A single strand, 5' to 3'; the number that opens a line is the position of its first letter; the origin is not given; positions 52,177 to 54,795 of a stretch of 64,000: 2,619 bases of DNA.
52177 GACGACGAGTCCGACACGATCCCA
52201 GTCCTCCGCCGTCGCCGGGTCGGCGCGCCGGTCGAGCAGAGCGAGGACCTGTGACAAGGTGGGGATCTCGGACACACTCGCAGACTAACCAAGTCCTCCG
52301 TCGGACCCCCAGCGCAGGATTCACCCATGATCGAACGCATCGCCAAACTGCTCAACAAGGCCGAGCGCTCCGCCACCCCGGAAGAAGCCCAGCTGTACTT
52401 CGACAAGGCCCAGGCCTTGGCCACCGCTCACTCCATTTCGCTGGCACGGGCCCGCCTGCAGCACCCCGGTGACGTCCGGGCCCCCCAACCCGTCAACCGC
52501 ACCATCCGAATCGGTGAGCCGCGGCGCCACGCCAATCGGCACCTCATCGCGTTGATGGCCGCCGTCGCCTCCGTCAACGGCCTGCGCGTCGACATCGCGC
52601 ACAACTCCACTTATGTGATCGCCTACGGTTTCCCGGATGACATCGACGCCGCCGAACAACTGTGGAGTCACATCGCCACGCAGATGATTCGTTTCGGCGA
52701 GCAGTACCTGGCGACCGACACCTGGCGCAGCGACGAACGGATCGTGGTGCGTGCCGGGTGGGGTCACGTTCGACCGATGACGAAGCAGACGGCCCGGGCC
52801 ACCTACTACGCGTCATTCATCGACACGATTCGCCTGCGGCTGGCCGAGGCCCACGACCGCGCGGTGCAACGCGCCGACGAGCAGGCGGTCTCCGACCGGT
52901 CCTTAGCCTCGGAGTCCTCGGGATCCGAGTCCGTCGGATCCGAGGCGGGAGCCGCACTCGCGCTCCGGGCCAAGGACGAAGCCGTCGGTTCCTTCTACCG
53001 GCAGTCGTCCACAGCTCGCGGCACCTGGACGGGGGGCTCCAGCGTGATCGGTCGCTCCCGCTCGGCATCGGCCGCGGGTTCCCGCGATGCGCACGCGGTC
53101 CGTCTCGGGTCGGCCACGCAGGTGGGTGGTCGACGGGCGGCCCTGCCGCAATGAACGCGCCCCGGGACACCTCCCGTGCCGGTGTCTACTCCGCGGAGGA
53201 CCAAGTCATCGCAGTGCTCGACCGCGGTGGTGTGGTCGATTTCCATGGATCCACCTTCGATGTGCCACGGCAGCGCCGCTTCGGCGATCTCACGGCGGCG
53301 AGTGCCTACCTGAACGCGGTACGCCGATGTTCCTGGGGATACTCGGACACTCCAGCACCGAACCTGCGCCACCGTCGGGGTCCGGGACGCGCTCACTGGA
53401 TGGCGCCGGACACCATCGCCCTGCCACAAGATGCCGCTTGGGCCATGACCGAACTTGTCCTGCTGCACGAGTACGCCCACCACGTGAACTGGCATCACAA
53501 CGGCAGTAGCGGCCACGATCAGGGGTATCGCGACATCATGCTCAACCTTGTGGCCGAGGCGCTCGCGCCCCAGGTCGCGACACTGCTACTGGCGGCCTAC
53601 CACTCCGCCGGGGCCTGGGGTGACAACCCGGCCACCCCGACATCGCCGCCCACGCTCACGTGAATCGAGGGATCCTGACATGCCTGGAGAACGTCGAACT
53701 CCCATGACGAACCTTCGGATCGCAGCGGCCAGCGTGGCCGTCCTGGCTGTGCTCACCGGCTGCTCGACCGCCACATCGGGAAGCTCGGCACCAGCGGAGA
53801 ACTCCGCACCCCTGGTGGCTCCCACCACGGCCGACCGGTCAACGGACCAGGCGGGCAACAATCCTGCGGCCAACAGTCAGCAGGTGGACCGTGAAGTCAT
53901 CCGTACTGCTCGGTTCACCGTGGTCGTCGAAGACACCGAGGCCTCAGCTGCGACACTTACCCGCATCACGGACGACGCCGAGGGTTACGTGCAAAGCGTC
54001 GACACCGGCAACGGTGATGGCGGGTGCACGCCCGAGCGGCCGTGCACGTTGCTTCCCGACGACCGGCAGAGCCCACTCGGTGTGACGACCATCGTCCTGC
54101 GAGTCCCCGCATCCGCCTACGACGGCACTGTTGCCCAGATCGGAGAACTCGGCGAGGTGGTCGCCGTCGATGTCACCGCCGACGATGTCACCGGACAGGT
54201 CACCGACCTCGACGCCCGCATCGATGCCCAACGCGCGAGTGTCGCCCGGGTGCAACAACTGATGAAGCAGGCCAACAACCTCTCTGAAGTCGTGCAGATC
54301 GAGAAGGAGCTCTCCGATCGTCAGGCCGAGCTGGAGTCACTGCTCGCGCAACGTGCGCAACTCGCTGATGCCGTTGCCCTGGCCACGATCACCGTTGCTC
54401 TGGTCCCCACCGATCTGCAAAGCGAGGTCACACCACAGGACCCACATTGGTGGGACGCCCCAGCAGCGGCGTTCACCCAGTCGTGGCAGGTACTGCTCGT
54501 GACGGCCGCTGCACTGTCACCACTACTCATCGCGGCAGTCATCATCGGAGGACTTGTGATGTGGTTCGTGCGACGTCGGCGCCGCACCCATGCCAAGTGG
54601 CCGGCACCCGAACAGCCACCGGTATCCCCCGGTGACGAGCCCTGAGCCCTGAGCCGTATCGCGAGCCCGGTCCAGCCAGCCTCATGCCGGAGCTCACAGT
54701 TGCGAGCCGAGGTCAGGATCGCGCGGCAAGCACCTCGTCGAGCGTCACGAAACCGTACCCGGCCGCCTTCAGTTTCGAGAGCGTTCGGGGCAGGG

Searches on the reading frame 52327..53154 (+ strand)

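Call 79: search_protein_families(library=pfam, proteins=[window:52327-53154:+], max_evalue=0.001)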
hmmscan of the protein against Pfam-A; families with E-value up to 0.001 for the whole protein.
window:52327-53154:+ (275 aa): 2 families
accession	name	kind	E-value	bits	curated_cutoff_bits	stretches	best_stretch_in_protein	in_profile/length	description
PF10979.13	DUF2786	-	2.2e-11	44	23.9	1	1-38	2-39/40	Protein of unknown function (DUF2786)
PF23771.1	DUF7168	-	3.9e-06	27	25.5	1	70-187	18-128/140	Domain of unknown function (DUF7168)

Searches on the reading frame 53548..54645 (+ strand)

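Call 79: search_protein_families(library=pfam, proteins=[window:53548-54645:+], max_evalue=0.001)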
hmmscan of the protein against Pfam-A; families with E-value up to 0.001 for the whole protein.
window:53548-54645:+ (365 aa): 1 family
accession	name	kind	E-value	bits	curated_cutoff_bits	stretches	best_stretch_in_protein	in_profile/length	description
PF14257.11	DUF4349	-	1.2e-49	169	27.7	1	115-339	1-213/213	Domain of unknown function (DUF4349)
